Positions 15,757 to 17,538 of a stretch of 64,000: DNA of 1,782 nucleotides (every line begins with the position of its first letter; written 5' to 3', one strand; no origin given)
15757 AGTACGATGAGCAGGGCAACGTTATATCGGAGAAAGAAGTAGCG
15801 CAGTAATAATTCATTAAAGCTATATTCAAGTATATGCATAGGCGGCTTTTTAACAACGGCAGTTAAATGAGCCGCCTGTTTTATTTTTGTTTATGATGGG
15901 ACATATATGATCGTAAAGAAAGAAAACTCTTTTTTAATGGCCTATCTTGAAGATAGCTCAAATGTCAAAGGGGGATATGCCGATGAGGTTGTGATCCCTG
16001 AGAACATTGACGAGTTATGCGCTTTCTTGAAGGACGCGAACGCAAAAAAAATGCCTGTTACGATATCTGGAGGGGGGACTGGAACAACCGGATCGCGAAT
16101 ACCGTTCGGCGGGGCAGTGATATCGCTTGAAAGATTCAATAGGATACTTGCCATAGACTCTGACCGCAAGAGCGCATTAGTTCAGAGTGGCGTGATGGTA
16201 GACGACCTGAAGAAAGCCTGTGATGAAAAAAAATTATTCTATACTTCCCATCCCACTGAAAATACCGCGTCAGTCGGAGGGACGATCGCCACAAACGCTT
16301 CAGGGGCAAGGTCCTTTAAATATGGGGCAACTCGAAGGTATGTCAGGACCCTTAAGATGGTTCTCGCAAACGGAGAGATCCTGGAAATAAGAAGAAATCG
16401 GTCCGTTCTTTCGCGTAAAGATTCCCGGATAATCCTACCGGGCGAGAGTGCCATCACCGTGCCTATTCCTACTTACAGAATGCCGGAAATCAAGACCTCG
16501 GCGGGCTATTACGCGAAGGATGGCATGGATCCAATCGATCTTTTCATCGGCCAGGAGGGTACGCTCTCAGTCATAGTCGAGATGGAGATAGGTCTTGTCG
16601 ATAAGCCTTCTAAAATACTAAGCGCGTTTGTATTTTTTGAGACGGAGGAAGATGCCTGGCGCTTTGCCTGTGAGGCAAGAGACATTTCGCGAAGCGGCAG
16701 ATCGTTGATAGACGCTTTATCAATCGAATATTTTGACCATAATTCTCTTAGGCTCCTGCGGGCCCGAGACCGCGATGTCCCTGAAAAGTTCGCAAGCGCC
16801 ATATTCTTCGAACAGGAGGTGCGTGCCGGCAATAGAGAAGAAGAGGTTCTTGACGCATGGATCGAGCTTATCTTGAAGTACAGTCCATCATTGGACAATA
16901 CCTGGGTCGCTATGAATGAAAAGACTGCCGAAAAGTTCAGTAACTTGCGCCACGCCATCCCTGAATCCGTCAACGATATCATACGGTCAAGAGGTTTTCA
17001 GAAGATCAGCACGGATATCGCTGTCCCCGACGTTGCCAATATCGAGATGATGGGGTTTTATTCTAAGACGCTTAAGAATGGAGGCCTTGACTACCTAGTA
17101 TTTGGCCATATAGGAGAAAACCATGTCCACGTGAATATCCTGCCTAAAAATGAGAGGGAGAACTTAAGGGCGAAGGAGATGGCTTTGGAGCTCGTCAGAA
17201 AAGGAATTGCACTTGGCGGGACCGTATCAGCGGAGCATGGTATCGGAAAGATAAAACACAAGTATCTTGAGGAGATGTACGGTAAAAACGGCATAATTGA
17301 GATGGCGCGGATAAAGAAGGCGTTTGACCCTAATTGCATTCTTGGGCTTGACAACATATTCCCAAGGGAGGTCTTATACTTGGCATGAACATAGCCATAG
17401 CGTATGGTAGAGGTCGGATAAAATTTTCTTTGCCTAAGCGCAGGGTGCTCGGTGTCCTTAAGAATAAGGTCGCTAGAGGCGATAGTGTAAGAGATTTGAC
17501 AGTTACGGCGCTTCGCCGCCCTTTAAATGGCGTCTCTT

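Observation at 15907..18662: Translationally coupled FAD-dependent D-2-hydroxyacid dehydrogenase-like oxidase plus LarA-family racemase; no larBCE in the window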

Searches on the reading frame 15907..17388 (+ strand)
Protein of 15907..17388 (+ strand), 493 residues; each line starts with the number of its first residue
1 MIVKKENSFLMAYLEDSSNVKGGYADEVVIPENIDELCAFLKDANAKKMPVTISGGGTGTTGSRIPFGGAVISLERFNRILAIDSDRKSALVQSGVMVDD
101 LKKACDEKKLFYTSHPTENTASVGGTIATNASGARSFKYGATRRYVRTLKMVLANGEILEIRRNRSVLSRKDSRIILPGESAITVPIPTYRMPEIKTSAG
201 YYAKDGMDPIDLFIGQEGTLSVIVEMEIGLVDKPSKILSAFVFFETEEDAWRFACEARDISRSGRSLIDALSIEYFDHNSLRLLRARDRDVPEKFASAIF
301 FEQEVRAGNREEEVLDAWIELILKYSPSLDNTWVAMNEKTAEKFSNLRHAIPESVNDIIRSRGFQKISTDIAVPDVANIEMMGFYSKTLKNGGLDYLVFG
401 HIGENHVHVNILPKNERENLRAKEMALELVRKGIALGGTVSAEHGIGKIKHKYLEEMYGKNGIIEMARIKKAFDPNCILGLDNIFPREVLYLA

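Call 3: search_protein_families(library=pfam, proteins=[window:15907-17388:+], max_evalue=0.01)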
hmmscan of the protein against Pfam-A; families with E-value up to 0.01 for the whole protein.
window:15907-17388:+ (493 aa): 2 families
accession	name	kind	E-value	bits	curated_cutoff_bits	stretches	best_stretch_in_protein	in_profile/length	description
PF01565.28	FAD_binding_4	-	8.4e-36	123.2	26.4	1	27-161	3-138/139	FAD binding domain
PF02913.24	FAD-oxidase_C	-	9.5e-35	120.9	21.2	1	234-479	2-243/248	FAD linked oxidases, C-terminal domain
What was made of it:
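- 15907..17388 (+): Stand-alone FAD- and metal-dependent D-2-hydroxyacid dehydrogenase or oxidase of the GlcD/LDHD/D2HGDH subfamily (493 aa). Pfam FAD_binding_4 plus FAD-oxidase_C (call 3).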

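Call 4: search_protein_families(library=ncbifam, proteins=[window:15907-17388:+], max_evalue=0.01)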
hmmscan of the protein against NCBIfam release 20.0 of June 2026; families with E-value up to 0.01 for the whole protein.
window:15907-17388:+ (493 aa): 11 families
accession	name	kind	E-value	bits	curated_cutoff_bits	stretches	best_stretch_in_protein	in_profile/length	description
TIGR00387.1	glcD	equivalog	2.2e-65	221.1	567.9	2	28-163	1-138/413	glycolate oxidase subunit GlcD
NF008408.0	PRK11230.1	equivalog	9.3e-33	113.4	897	2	28-161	59-194/499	glycolate oxidase subunit GlcD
NF049975.1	2HglutDHaseYdiJ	equivalog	4e-31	107.6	1350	2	28-163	55-194/1018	D-2-hydroxyglutarate dehydrogenase YdiJ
TIGR01678.1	FAD_lactone_ox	subfamily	3.4e-12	46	396.8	1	26-165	16-153/438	sugar 1,4-lactone oxidase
NF053785.1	DcplphribOxDprE1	equivalog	2.2e-11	43.6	500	1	28-162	18-151/449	decaprenylphosphoryl-beta-D-ribose oxidase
NF010480.0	PRK13905.1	equivalog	1.6e-10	40.3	259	1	22-165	31-168/303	UDP-N-acetylmuramate dehydrogenase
NF008439.0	PRK11282.1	equivalog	2.3e-10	39.9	284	1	34-160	8-135/358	glycolate oxidase subunit GlcE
TIGR01679.1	bact_FAD_ox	subfamily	2.6e-10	39.8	292.25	1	26-164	13-146/419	FAD-linked oxidoreductase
TIGR01676.1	GLDHase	equivalog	1.5e-07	30.6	458.25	1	29-164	66-199/541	L-galactonolactone dehydrogenase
TIGR01677.1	pln_FAD_oxido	subfamily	1.1e-06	27.5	383.1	1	25-154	34-169/560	FAD-dependent oxidoreductase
NF011242.0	PRK14648.1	equivalog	0.0068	15.6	426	0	17-132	22-139/354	UDP-N-acetylmuramate dehydrogenase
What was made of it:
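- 15907..17388 (+): It scores below every NCBIfam cut-off; glcD gives 221 against 568 (call 4).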

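Call 6: search_solved_structures(query=window:15907-17388:+, show_alignments=2, max_evalue=0.001)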
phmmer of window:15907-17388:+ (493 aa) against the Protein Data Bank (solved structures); distinct sequences matched with E-value up to 0.001: 33.
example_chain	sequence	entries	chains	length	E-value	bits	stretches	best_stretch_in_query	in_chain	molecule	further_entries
7qh2_C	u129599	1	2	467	1.3e-42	149.3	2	24-161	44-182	Lactate dehydrogenase (NAD(+),ferredoxin) subunit LctD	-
3pm9_A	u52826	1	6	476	2.7e-35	125.2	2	10-161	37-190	Putative oxidoreductase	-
9qgz_A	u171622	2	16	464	5.8e-30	107.6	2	28-164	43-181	Glycolate oxidase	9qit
8jdc_A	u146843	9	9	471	4.1e-28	101.5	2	206-479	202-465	Probable D-lactate dehydrogenase, mitochondrial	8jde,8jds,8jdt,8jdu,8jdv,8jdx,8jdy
8jdb_A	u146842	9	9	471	6.1e-27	97.6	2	206-479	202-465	Probable D-lactate dehydrogenase, mitochondrial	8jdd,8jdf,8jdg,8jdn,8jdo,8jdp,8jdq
6lpn_A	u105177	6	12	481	2.5e-22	82.4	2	26-161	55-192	D-2-hydroxyglutarate dehydrogenase, mitochondrial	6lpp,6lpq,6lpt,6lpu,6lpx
4bca_A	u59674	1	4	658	2.6e-10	42.8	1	52-158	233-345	ALKYLDIHYDROXYACETONEPHOSPHATE SYNTHASE, PEROXISOMAL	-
4bby_A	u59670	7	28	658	2.6e-10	42.8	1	52-158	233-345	ALKYLDIHYDROXYACETONEPHOSPHATE SYNTHASE, PEROXISOMAL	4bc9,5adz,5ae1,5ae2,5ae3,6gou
4bc7_A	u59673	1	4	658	2.6e-10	42.8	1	52-158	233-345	ALKYLDIHYDROXYACETONEPHOSPHATE SYNTHASE, PEROXISOMAL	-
2uuu_A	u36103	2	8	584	2.7e-09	39.5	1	25-184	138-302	ALKYLDIHYDROXYACETONEPHOSPHATE SYNTHASE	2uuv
6v42_A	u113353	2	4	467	6.1e-09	38.3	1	25-152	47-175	FAD/FMN-containing dehydrogenase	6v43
4aut_A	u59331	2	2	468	9.4e-08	34.4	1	66-161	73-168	DECAPRENYL-PHOSPHORYL-BETA-D-RIBOFURANOSE-2-OXIDOREDUCTASE | DprE1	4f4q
4g3t_A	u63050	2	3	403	1.5e-07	33.7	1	68-161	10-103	oxidoreductase DprE1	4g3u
21gq_A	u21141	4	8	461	4.5e-07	32.1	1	66-162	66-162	Decaprenylphosphoryl-beta-D-ribose oxidase | Oxidoreductase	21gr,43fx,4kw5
21gt_B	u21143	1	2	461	4.5e-07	32.1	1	66-162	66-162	Decaprenylphosphoryl-beta-D-ribose oxidase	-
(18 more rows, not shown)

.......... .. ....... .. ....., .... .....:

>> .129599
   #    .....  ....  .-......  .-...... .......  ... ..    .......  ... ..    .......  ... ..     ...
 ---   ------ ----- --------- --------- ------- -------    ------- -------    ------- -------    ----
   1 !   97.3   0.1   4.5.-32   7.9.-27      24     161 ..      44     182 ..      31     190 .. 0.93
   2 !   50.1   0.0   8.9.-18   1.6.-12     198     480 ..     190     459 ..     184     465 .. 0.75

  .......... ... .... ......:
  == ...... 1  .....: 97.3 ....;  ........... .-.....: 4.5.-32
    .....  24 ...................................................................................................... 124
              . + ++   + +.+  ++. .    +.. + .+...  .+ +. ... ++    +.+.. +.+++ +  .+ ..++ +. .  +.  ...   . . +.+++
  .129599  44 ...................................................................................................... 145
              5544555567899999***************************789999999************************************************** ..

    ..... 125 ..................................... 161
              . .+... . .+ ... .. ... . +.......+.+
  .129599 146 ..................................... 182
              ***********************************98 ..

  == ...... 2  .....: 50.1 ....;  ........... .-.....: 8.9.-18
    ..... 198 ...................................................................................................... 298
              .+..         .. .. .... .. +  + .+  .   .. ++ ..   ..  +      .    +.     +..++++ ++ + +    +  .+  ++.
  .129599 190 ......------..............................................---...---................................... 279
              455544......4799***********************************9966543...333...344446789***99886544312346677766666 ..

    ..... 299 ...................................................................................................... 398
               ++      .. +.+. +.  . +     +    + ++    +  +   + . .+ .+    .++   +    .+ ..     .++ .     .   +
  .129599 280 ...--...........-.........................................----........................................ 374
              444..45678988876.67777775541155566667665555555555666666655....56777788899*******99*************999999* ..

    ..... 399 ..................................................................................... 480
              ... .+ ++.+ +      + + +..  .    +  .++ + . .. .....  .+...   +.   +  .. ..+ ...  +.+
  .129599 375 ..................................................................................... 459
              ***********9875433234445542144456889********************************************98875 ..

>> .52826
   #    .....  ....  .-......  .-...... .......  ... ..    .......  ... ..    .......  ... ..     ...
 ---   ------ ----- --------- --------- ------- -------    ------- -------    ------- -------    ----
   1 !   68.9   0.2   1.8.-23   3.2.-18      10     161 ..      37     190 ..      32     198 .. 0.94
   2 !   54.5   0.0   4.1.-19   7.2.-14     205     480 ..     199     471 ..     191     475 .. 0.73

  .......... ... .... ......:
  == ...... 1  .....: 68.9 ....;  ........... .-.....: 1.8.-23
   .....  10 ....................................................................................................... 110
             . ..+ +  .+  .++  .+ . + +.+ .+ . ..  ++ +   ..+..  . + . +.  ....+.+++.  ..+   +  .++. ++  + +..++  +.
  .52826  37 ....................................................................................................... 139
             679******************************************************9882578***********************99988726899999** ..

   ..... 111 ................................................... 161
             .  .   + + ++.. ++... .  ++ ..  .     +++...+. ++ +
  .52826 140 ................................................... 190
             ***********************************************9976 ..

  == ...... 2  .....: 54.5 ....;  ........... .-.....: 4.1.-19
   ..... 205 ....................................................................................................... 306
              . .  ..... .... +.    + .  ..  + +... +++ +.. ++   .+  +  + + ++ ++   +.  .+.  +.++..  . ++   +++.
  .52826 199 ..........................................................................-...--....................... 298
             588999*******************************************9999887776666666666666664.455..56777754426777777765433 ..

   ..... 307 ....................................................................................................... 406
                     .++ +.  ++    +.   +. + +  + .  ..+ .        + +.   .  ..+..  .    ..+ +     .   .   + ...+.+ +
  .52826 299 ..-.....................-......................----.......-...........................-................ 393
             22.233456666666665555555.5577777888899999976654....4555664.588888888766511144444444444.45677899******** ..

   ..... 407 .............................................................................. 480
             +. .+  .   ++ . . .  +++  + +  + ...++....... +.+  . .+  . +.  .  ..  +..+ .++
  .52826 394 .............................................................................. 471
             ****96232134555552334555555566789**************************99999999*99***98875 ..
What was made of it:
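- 15907..17388 (+): Best solved relatives are LctD 7qh2_C (1e-42), 3pm9, glycolate oxidase, mouse LDHD and human D2HGDH (call 6).
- The best solved relative of the dehydrogenase is LctD (call 6).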

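Call 61: find_homologous_proteins(query=window:15907-17388:+, max_evalue=1e-20)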
Query window:15907-17388:+ (493 aa): 7899 proteins with E <= 1e-20 among 8000 candidates; the best 120 are listed.
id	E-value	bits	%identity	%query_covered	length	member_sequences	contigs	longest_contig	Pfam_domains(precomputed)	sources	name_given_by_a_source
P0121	2.3e-229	780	100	72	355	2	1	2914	PF01565.29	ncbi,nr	ncbi:MAG: FAD-binding oxidoreductase, partial [Candidatus Omnitrophica bacterium]|nr:FAD-binding oxi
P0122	1.2e-220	751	67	100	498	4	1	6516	PF01565.29,PF02913.25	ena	-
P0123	9.4e-215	732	66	100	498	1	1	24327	PF01565.29,PF02913.25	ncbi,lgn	-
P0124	5.7e-214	729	66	100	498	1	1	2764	PF01565.29,PF02913.25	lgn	-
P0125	2.0e-212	724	65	100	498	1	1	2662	PF01565.29,PF02913.25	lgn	-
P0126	2.0e-211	721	66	100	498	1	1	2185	PF01565.29,PF02913.25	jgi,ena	-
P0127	5.6e-210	716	65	99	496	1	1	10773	PF01565.29,PF02913.25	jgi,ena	-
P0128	4.5e-208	710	64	99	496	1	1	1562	PF01565.29,PF02913.25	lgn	-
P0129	5.0e-208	710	65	100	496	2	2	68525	PF01565.29,PF02913.25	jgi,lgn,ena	-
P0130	1.1e-206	705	63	99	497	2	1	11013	PF01565.29,PF02913.25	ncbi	-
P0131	2.5e-206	704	64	99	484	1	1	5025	PF01565.29,PF02913.25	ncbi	-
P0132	5.5e-206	703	65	99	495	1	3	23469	PF01565.29,PF02913.25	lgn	-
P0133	6.0e-206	703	63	99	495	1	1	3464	PF01565.29,PF02913.25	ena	-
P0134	6.1e-206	703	62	100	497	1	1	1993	PF01565.29,PF02913.25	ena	-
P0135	1.3e-205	702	62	99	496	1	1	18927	PF01565.29,PF02913.25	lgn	-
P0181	1.1e-193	662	63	94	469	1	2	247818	PF01565.29,PF02913.25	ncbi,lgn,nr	ncbi:MAG: FAD-binding oxidoreductase [Candidatus Omnitrophica bacterium]|nr:FAD-binding oxidoreducta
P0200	6.4e-192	656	59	100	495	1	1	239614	PF01565.29,PF02913.25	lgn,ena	-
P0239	3.2e-187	641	59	100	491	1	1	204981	PF01565.29,PF02913.25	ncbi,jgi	jgi:D-lactate dehydrogenase (cytochrome)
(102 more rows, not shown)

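Call 62: find_encoding_contigs(protein=P0181, flank=10000, max_places=1)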
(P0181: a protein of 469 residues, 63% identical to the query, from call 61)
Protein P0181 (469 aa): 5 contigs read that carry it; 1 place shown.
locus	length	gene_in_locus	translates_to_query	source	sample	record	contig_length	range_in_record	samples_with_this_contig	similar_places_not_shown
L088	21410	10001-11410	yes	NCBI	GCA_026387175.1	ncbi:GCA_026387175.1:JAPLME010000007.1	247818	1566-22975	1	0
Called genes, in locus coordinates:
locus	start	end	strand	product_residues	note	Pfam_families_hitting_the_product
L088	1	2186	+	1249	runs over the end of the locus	PF12951:PATR, PF03797:Autotransporter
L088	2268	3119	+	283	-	-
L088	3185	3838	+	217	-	PF02811:PHP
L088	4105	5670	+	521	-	-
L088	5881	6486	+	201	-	PF11249:DUF3047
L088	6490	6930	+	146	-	PF00672:HAMP (faint), PF26769:HAMP_PhoQ (weak)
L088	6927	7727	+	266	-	PF25084:LbH_EIF2B (weak), PF25087:GMPPB_C (weak), PF00132:Hexapep (weak), PF25084:LbH_EIF2B (weak), PF25087:GMPPB_C (weak), PF00132:Hexapep, PF25087:GMPPB_C (weak), PF13720:Acetyltransf_11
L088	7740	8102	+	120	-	-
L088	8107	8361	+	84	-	-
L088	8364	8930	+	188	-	PF02525:Flavodoxin_2, PF03358:FMN_red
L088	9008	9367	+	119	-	-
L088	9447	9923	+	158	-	-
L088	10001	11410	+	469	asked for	PF01565:FAD_binding_4, PF02913:FAD-oxidase_C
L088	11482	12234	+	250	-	-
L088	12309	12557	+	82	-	-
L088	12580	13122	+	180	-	PF00565:SNase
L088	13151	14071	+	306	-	PF09754:PAC2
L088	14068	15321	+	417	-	PF05359:DUF748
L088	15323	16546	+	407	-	PF01943:Polysacc_synt, PF13440:Polysacc_synt_3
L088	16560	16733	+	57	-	-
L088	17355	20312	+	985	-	-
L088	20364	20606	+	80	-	-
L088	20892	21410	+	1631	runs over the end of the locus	-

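Call 63: find_encoding_contigs(protein=P0200, flank=10000, max_places=1)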
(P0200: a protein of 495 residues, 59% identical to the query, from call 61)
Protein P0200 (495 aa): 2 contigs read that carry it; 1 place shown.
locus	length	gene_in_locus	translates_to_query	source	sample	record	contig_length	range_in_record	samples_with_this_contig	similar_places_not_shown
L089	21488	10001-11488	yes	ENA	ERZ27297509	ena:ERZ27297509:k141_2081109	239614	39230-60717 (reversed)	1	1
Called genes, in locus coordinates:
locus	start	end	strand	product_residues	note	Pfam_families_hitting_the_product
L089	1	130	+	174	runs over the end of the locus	PF00156:Pribosyltran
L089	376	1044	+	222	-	PF02811:PHP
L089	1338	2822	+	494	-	PF13372:Alginate_exp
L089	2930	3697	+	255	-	PF11249:DUF3047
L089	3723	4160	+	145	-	PF00672:HAMP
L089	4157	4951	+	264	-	PF00132:Hexapep, PF25084:LbH_EIF2B (weak), PF25087:GMPPB_C (weak), PF00132:Hexapep, PF13720:Acetyltransf_11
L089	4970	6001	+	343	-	-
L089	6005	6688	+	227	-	PF00730:HhH-GPD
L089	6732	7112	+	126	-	-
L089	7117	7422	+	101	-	-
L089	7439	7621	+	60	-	PF12797:Fer4_2 (weak), PF12838:Fer4_7 (faint), PF14697:Fer4_21 (weak), PF00037:Fer4 (weak), PF12837:Fer4_6 (weak), PF13459:Fer4_15, PF13370:Fer4_13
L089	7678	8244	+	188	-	PF02525:Flavodoxin_2, PF03358:FMN_red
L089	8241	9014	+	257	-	PF00459:Inositol_P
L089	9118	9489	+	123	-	-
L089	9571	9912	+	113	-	-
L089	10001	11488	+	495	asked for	PF01565:FAD_binding_4, PF02913:FAD-oxidase_C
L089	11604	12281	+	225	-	PF13441:Gly-zipper_YMGG (weak), PF05818:TraT (faint), PF13436:Gly-zipper_OmpA (faint)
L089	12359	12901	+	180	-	PF00565:SNase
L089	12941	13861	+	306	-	PF09754:PAC2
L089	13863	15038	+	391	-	PF05359:DUF748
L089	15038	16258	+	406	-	PF01943:Polysacc_synt, PF13440:Polysacc_synt_3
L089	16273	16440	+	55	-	-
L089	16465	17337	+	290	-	PF00892:EamA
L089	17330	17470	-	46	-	-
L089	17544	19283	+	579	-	-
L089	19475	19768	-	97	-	-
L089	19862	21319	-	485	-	PF02310:B12-binding, PF04055:Radical_SAM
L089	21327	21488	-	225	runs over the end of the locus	PF00535:Glycos_transf_2, PF13641:Glyco_tranf_2_3 (weak)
